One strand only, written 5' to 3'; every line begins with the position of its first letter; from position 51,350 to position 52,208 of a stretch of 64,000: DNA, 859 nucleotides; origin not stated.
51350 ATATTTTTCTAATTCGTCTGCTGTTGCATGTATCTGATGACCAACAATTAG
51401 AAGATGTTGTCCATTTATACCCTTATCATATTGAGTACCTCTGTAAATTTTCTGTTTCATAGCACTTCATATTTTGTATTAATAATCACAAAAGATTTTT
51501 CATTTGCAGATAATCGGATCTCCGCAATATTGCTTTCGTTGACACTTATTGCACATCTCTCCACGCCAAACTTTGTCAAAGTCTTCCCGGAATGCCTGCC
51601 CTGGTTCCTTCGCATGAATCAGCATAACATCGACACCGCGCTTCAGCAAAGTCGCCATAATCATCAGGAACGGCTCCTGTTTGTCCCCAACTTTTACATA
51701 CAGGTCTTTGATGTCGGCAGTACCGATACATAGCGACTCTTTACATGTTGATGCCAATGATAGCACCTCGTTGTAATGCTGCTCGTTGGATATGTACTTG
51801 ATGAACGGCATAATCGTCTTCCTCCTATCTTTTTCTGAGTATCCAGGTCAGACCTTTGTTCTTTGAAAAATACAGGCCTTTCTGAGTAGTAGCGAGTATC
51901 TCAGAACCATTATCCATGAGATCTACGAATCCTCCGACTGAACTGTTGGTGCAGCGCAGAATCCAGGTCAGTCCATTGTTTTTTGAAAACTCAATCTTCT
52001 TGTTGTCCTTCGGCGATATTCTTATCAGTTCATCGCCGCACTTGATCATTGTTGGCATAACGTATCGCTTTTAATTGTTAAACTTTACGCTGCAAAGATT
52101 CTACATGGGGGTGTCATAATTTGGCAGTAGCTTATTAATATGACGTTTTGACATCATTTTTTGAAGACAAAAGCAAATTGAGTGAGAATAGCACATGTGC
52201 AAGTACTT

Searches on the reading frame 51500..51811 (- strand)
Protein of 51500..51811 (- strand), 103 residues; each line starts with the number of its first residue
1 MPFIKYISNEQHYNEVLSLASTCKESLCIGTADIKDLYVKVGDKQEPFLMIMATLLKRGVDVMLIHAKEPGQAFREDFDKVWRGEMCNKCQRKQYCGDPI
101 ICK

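Call 3: search_protein_families(library=pfam, proteins=[window:51500-51811:-], max_evalue=0.01)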
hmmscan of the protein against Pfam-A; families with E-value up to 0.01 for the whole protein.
window:51500-51811:- (103 aa): 0 families

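Call 4: search_protein_families(library=padloc, proteins=[window:51500-51811:-], max_evalue=0.01)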
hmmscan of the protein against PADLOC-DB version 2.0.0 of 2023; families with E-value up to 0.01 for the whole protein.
window:51500-51811:- (103 aa): 0 families

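Call 10: search_protein_families(library=ncbifam, proteins=[window:51500-51811:-], max_evalue=0.01)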
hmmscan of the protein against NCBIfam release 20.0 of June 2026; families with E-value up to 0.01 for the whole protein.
window:51500-51811:- (103 aa): 0 families

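Call 90: search_protein_families(library=phrogs, proteins=[window:51500-51811:-], max_evalue=0.001)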
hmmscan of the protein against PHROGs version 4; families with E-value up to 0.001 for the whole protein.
window:51500-51811:- (103 aa): 0 families

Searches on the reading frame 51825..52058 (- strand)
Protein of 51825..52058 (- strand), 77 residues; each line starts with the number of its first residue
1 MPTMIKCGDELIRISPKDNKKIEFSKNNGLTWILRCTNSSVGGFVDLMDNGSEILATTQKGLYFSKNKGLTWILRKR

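Call 3: search_protein_families(library=pfam, proteins=[window:51825-52058:-], max_evalue=0.01)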
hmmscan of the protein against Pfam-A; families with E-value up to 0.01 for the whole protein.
window:51825-52058:- (77 aa): 1 family
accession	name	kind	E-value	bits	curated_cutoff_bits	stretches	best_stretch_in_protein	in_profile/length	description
PF02012.26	BNR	-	0.0022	18.1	27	0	24-32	2-10/12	BNR/Asp-box repeat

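Call 4: search_protein_families(library=padloc, proteins=[window:51825-52058:-], max_evalue=0.01)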
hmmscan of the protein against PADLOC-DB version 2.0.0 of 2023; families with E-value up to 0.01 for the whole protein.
window:51825-52058:- (77 aa): 0 families

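Call 90: search_protein_families(library=phrogs, proteins=[window:51825-52058:-], max_evalue=0.001)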
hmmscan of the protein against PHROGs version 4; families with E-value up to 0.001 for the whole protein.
window:51825-52058:- (77 aa): 0 families
